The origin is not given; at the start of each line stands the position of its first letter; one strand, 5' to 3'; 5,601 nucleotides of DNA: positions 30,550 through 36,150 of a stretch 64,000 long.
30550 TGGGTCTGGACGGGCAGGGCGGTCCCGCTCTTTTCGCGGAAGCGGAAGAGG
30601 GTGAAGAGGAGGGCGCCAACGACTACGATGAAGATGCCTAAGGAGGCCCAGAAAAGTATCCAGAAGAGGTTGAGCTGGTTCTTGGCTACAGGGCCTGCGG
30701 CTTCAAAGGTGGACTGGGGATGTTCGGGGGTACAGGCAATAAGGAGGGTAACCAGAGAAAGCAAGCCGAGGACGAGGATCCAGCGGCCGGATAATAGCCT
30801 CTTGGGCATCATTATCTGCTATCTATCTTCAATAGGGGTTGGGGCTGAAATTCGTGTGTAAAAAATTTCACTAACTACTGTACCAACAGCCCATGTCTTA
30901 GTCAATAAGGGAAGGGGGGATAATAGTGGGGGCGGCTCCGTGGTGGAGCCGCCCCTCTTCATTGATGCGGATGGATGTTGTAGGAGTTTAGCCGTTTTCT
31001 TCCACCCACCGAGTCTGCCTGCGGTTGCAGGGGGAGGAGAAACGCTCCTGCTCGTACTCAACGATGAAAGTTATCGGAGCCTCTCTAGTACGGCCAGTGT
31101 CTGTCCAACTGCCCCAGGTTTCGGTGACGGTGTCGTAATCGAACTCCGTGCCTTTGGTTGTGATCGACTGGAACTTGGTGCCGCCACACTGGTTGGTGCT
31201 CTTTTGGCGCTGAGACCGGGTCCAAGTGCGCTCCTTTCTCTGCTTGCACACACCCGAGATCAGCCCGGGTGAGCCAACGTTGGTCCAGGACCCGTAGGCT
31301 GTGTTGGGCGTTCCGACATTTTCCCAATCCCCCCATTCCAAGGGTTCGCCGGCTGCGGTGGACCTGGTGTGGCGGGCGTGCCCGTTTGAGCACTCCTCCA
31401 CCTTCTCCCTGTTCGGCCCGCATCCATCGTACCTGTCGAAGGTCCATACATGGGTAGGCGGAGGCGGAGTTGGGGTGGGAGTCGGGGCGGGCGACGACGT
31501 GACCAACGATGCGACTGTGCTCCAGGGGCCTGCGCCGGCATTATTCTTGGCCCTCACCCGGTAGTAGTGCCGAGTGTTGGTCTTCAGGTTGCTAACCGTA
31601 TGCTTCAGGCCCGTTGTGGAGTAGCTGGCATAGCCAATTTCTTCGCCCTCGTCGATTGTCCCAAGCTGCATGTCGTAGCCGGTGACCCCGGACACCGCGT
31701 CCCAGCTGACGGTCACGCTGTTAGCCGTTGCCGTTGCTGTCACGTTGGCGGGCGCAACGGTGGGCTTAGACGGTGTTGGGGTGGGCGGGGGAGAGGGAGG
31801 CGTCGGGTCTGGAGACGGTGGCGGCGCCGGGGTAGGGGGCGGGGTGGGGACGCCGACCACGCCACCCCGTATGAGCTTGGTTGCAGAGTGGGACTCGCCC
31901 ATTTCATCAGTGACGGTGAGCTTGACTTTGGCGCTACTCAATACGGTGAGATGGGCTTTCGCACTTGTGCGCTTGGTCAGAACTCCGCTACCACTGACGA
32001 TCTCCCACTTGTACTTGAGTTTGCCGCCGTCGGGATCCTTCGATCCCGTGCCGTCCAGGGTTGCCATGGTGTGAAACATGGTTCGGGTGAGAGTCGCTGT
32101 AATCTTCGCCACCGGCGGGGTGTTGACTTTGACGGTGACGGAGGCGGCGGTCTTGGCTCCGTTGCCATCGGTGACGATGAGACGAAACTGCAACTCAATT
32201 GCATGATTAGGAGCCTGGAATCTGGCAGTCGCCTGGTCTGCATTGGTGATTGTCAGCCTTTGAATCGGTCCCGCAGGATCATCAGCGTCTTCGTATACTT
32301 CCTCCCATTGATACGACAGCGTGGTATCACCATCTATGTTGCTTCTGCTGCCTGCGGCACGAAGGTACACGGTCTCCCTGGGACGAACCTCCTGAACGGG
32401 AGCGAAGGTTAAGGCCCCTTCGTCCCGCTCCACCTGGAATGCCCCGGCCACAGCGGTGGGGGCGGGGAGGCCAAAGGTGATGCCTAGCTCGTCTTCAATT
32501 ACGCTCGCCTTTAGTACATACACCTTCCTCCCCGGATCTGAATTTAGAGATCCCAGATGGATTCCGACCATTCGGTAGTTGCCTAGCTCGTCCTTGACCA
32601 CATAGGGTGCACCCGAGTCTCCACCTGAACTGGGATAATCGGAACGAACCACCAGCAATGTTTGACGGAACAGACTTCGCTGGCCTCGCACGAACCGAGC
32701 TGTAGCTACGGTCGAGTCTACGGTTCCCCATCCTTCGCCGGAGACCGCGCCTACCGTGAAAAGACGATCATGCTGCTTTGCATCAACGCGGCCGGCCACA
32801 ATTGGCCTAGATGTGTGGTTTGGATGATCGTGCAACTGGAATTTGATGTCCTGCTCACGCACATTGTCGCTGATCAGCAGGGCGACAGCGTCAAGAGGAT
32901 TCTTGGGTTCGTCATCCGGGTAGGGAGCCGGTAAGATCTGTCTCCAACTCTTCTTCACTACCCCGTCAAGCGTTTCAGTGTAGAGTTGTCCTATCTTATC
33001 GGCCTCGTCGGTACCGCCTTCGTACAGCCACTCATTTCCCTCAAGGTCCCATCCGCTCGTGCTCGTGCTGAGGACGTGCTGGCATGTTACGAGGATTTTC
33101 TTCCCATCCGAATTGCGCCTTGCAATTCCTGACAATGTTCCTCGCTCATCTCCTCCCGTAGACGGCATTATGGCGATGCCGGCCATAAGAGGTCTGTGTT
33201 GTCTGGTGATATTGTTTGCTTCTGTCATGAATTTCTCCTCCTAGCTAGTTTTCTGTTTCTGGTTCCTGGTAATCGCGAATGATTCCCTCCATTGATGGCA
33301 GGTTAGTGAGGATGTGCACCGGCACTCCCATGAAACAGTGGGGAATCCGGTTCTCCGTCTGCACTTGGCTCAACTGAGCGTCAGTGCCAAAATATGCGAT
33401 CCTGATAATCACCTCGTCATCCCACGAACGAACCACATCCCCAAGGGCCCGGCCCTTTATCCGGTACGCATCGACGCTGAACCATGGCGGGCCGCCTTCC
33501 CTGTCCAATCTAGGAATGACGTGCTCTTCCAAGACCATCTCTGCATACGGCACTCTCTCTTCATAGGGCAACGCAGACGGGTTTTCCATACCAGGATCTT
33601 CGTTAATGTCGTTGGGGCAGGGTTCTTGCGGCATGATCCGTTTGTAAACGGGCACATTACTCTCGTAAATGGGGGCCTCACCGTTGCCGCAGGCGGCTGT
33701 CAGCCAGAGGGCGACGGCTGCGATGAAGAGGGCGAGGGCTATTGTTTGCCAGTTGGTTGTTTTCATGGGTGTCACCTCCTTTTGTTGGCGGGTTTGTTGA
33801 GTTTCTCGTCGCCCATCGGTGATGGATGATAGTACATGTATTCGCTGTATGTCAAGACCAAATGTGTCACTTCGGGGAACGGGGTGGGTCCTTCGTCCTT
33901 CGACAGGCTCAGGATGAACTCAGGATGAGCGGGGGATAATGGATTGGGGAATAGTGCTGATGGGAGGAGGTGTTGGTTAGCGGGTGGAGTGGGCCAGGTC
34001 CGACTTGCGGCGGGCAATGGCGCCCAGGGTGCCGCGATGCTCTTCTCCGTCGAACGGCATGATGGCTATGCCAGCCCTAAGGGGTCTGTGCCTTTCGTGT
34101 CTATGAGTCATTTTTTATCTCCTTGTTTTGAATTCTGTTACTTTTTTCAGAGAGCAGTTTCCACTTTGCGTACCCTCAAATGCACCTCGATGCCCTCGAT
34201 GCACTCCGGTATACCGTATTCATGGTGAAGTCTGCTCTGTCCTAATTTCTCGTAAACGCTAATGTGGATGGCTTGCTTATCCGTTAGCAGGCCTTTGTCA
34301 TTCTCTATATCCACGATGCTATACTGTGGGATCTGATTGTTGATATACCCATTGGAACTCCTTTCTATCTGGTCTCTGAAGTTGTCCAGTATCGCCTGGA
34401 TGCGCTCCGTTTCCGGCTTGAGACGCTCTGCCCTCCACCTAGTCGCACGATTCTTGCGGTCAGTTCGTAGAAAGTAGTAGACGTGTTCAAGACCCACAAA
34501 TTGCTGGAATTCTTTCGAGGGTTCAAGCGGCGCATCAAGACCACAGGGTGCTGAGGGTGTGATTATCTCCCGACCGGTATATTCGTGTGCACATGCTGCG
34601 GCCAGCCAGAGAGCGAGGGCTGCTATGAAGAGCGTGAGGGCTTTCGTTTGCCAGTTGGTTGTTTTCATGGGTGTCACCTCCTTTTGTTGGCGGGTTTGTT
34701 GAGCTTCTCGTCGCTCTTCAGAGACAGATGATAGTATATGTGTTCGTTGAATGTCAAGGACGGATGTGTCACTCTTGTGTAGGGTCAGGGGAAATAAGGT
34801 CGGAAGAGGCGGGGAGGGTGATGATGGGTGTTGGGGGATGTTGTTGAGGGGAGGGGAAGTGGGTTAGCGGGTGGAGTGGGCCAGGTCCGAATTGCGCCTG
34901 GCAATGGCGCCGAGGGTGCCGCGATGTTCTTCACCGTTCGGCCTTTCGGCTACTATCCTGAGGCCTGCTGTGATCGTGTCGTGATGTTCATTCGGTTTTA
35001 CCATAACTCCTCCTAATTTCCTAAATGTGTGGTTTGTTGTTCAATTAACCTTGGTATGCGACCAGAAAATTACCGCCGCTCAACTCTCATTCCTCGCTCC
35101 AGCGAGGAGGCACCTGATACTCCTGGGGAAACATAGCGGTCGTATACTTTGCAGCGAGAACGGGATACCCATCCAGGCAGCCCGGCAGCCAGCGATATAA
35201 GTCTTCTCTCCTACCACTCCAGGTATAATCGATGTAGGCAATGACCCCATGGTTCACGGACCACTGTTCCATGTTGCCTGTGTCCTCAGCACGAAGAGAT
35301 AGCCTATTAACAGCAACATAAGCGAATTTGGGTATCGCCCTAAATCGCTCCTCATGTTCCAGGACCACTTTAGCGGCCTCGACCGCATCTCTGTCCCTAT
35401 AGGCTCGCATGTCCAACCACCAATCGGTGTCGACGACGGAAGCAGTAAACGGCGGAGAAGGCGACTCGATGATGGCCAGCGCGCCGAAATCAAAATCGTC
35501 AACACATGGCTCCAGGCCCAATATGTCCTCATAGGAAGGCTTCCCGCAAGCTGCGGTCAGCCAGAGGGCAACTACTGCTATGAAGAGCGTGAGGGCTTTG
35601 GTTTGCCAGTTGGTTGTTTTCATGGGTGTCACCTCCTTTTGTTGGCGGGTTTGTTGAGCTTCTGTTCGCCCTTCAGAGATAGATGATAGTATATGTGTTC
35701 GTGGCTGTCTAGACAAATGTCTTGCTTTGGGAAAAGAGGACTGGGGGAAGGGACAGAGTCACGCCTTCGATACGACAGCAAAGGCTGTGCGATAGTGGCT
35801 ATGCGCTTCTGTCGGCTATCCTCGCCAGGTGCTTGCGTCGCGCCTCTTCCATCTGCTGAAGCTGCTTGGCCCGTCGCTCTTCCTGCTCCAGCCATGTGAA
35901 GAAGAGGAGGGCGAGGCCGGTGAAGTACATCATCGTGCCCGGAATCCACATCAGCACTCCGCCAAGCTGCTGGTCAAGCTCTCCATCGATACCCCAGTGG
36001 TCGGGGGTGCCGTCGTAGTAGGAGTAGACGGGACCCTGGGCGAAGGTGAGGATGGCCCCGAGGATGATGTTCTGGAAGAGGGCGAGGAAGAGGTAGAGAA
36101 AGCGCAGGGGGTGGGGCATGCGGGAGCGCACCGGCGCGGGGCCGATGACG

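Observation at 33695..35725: Three tandem cassettes: a near-identical promoter/leader/signal-peptide module (58-nt perfect core) joined to strongly diverged lipoprotein bodies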

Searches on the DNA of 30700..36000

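Call 50: search_rna_families(source=window, start=30700, end=36000, threshold=evalue, max_evalue=1)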
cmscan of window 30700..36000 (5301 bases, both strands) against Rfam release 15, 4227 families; matches with E-value up to 1: 1.
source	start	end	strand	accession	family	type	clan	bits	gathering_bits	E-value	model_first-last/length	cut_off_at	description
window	34849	34889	+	RF02040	HOTTIP_1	Gene; lncRNA;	-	21.3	50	0.28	1-57/57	no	HOXA transcript at the distal tip, conserved region 1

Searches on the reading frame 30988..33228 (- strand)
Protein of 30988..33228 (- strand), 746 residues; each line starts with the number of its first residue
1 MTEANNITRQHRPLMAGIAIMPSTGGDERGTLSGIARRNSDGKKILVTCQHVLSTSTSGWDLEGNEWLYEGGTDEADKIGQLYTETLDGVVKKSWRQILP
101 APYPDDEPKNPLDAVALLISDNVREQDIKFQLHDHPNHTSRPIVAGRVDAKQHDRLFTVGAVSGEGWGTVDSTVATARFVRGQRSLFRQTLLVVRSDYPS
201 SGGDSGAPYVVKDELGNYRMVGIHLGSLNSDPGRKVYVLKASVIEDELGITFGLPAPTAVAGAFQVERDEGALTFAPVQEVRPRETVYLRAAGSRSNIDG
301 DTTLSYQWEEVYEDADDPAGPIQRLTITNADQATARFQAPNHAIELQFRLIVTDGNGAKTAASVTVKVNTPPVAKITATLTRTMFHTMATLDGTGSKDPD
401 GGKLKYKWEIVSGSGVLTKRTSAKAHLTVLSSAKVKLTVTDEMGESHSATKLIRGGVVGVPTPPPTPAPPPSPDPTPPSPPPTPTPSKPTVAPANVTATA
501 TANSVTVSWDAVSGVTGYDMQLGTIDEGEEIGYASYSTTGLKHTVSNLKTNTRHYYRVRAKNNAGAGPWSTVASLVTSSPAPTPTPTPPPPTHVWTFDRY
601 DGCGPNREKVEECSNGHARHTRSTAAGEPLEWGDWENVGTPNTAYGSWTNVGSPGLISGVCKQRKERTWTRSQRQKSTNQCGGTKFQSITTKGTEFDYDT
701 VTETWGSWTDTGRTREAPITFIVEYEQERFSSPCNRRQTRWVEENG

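Call 7: search_protein_families(library=pfam, proteins=[window:30988-33228:-], max_evalue=0.1)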
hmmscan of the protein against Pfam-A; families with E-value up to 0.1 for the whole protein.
window:30988-33228:- (746 aa): 11 families
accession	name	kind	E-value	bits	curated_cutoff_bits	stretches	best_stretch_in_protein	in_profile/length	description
PF22352.2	K319L-like_PKD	-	5.1e-20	71.7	27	2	281-368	7-84/84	K319L-like, PKD domain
PF00041.27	fn3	-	1.6e-09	38.3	25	1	492-573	2-81/84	Fibronectin type III domain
PF21027.3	Sde0182_C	-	3.3e-07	31.2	27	1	390-420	3-33/83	Cellulose-binding protein Sde0182, C-terminal domain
PF18911.6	PKD_4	-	2e-06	28.2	27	1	369-450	1-78/85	PKD domain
PF16656.11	Pur_ac_phosph_N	-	9.3e-06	26.6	30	1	496-577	6-93/93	Purple acid Phosphatase, N-terminal domain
PF02010.21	REJ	-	7.1e-05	22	25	1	303-441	13-167/452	REJ domain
PF16383.10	DUF4992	-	8.8e-05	22.7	29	1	488-530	49-91/183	Domain of unknown function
PF17963.7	Big_9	-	0.00011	23.5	23.6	1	280-366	12-88/89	Bacterial Ig domain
PF25788.1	Ig_Rha78A_N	-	0.014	16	27.4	1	538-577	61-101/105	Rha78A-like, N-terminal immunoglobulin domain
PF00801.26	PKD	-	0.055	13.9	23.5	1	383-452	9-78/80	PKD domain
PF24489.1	Ig_J_second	-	0.056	13.9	27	0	534-575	49-92/105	Tip attachment protein J second Ig-like domain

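Call 12: search_solved_structures(query=window:30988-33228:-, max_evalue=0.01)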
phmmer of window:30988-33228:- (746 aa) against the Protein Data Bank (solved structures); distinct sequences matched with E-value up to 0.01: 28.
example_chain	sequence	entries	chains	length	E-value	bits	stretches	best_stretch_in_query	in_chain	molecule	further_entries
5x83_B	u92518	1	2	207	2.2e-07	33.3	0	528-587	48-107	Netrin receptor DCC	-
4urt_B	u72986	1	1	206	2.5e-07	33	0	529-587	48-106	NETRIN RECEPTOR DCC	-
4u3h_A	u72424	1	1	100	4.9e-07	32.1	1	492-573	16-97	FN3con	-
5e53_A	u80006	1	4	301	6.5e-07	31.7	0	474-588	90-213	Contactin-1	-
8k3j_A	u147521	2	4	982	3.4e-05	26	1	487-598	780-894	Contactin-2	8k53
9ba4_A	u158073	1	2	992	3.4e-05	26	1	487-598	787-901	Contactin-2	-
5e4q_A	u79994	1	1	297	5e-05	25.5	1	484-577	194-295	Contactin-3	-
1x4x_A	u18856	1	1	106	5.7e-05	25.3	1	493-581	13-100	Fibronectin type-III domain containing protein 3a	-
1x5l_A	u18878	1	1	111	0.00054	22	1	502-581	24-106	Ephrin type-A receptor 8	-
5e7l_A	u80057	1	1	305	0.001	21.1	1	487-577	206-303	Contactin-2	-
2ede_A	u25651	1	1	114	0.0011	21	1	487-571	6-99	Netrin receptor DCC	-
9lqj_A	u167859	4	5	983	0.0014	20.7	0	369-450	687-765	Collagenase ColH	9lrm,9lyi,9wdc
9lrk_A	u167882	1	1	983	0.0014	20.6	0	369-450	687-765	Collagenase ColH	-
5j7k_A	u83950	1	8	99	0.0014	20.6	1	493-566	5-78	FN3con-a-lys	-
4n68_A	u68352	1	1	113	0.002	20.2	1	487-578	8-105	Contactin-5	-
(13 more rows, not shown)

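Call 72: search_protein_families(library=ncbifam, proteins=[window:30988-33228:-], max_evalue=0.01)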
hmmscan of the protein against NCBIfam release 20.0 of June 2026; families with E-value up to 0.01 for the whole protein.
window:30988-33228:- (746 aa): 2 families
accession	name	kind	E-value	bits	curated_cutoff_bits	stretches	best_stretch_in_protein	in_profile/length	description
NF038112.1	myxo_dep_M36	subfamily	7.5e-18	63.1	1500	1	259-453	1192-1371/1604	myxosortase-dependent M36 family metallopeptidase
NF038111.1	rhom_dep_M36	equivalog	3.7e-07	28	1700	1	278-376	1195-1283/1315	rhombosortase-dependent M36 family metallopeptidase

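Call 73: search_protein_families(library=padloc, proteins=[window:30988-33228:-], max_evalue=0.01)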
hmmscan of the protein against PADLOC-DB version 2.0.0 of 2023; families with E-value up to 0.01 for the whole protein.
window:30988-33228:- (746 aa): 0 families

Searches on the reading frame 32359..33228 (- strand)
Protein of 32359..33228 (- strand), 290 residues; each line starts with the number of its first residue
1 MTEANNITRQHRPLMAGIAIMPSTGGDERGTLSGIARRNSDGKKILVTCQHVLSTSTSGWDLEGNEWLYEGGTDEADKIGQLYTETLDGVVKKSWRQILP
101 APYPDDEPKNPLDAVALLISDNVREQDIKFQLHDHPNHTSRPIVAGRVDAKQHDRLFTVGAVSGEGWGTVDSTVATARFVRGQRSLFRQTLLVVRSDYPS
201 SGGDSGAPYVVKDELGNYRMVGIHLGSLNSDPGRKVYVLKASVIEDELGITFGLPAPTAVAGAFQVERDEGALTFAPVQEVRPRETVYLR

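Call 29: search_solved_structures(query=window:32359-33228:-, max_evalue=10, show_alignments=2)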
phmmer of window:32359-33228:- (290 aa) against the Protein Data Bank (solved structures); distinct sequences matched with E-value up to 10: 4.
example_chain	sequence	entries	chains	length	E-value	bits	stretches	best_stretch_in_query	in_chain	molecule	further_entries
4p10_A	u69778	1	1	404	0.37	13.5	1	94-185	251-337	Carboxypeptidase B2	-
3lms_A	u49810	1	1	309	0.46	13.2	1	94-185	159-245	Carboxypeptidase B2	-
3d66_A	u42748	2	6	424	0.82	12.4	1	94-185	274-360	Carboxypeptidase B2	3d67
5hfm_A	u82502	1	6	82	0.94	12.2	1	29-98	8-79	Envelope glycoprotein gp160,gp41 CHR region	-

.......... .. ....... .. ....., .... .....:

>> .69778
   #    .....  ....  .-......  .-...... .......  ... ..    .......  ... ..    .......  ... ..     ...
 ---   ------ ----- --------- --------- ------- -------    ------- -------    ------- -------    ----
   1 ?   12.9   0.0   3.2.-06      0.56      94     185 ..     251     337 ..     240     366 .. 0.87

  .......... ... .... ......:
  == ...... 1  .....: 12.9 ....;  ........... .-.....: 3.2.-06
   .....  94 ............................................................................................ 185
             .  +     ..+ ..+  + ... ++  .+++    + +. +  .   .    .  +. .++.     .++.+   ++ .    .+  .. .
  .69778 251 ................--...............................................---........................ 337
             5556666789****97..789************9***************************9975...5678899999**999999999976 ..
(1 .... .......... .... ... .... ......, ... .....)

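Call 30: search_protein_families(library=pfam, proteins=[window:32359-33228:-], max_evalue=1)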
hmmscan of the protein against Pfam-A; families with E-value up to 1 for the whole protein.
window:32359-33228:- (290 aa): 1 family
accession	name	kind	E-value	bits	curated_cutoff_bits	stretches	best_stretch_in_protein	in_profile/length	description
PF13365.12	Trypsin_2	-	0.0036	18.5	27.6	1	40-210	8-135/144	Trypsin-like peptidase domain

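Call 42: find_homologous_proteins(query=window:32359-33228:-, max_evalue=0.001)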
Query window:32359-33228:- (290 aa): 5 proteins with E <= 0.001 among 1468 candidates.
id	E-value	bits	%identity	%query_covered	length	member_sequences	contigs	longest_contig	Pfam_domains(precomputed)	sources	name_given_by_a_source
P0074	2.3e-95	338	84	66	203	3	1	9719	-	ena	-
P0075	8.3e-48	181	45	88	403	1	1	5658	PF22352.3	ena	-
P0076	8.0e-18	83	33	87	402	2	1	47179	-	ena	-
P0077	2.4e-15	75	50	36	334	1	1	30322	PF21027.4,PF22352.3,PF17963.8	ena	-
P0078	9.8e-14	70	32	85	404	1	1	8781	-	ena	-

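Call 56: predict_structure(alignment_id=A6)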
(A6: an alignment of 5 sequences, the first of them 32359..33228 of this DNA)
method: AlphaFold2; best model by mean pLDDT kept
length: 290 residues; sequences in the alignment: 5
mean_pLDDT: 49.0   pTM: 0.55
mean pLDDT of the five models: 49.0, 47.5, 45.5, 45.3, 42.5
residues with pLDDT >= 90: 0; 70-90: 56; 50-70: 65; < 50: 169
segments of 3 or more residues with pLDDT < 50: 1-32, 54-144, 180-184, 228-232, 255-290
pLDDT, mean of each block of 10 residues (from residue 1): 25 31 33 62 61 42 28 30 37 34 41 43 36 31 62 80 71 65 55 71 66 69 64 70 75 47 30 33 27
secondary structure, 60 per line:
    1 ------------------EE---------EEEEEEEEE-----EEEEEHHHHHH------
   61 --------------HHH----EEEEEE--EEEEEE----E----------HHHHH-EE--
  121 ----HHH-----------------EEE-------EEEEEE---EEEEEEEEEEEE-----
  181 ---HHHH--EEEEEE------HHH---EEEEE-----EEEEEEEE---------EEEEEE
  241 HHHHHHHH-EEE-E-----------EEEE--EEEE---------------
elements in order: E30-38 E44-48 H49-54 E82-87 E90-95 H111-115 E145-147 E155-160 E164-175 H184-187 E190-195 E208-212 E218-225 E235-240 H241-248 E250-252 E266-269 E272-275

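Call 61: fold_search(model_id=the predicted structure, library=pdb)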
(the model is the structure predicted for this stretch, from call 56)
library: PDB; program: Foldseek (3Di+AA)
matches with E <= 10: 803; with E <= 0.001: 62
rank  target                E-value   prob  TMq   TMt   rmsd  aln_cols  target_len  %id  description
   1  7y77_B                3.9e-06  1.00  0.44  0.34   9.4       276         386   16  Crystal structure of rice NAL1 (released 2023-07-12)
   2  8pml_A                4.4e-06  1.00  0.46  0.34  13.5       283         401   16  Structure of Nal1 protein , SPIKE allele from japonica rice, construct 46-458 (released 2024-04-17)
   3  8hau_A                5.9e-06  1.00  0.44  0.37  10.0       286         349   12  NARROW LEAF 1 from Indica (released 2024-06-05)
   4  7y77_A                5.9e-06  1.00  0.44  0.34   9.4       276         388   16  Crystal structure of rice NAL1 (released 2023-07-12)
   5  8pml_B                9.4e-06  1.00  0.43  0.32   8.4       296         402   14  Structure of Nal1 protein , SPIKE allele from japonica rice, construct 46-458 (released 2024-04-17)
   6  8pme_C                1.3e-05  1.00  0.30  0.25   5.2       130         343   21  Structure of Nal1 indica cultivar IR64, construct 88-458 (released 2024-04-17)
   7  8pn2_A                1.4e-05  1.00  0.40  0.30  13.2       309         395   16  CryoEM structure of Nal1 protein, allele IR64, from Oryza sativa indica cultivar (released 2024-04-17)
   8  8hau_F                1.5e-05  1.00  0.42  0.36  13.0       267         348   16  NARROW LEAF 1 from Indica (released 2024-06-05)
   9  8hau_C                1.8e-05  1.00  0.32  0.28   6.4       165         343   14  NARROW LEAF 1 from Indica (released 2024-06-05)
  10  8pme_A                1.8e-05  1.00  0.41  0.34   8.8       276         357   16  Structure of Nal1 indica cultivar IR64, construct 88-458 (released 2024-04-17)
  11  8hau_D                1.8e-05  1.00  0.42  0.36  12.4       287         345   15  NARROW LEAF 1 from Indica (released 2024-06-05)
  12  7y77_C                2.1e-05  1.00  0.43  0.34  11.7       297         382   14  Crystal structure of rice NAL1 (released 2023-07-12)
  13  8pmm_A                2.3e-05  1.00  0.39  0.29   8.9       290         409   14  Structure of Nal1 protein, allele SPIKE from japonica rice, construct 31-458 (released 2024-04-17)
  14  8pmi_A                2.5e-05  1.00  0.28  0.20   5.6       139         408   19  Structure of Nal1 indica cultivar IR64, construct 36-458 in presence of peptide from FZP protein (released 2024-04-17)
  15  8pmm_B                3.2e-05  1.00  0.40  0.29   9.0       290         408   15  Structure of Nal1 protein, allele SPIKE from japonica rice, construct 31-458 (released 2024-04-17)
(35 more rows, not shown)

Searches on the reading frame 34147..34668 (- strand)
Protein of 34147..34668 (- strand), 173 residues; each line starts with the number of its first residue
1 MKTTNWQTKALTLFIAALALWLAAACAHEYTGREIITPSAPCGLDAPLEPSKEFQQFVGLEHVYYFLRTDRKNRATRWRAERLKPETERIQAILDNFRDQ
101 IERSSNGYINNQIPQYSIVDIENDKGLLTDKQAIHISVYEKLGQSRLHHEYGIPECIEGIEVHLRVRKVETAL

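Call 7: search_protein_families(library=pfam, proteins=[window:34147-34668:-], max_evalue=0.1)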
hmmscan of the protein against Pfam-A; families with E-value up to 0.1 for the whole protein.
window:34147-34668:- (173 aa): 1 family
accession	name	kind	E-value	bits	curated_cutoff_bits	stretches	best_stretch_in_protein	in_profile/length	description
PF25608.1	NAL1_N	-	0.084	13.1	27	0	124-159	34-69/80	NARROW LEAF 1 N-terminal domain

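Call 72: search_protein_families(library=ncbifam, proteins=[window:34150-34668:-], max_evalue=0.01)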
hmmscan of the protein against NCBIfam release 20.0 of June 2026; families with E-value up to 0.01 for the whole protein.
window:34150-34668:- (173 aa): 0 families

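Call 73: search_protein_families(library=padloc, proteins=[window:34150-34668:-], max_evalue=0.01)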
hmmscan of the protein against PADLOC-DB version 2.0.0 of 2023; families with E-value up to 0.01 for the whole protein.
window:34150-34668:- (173 aa): 0 families
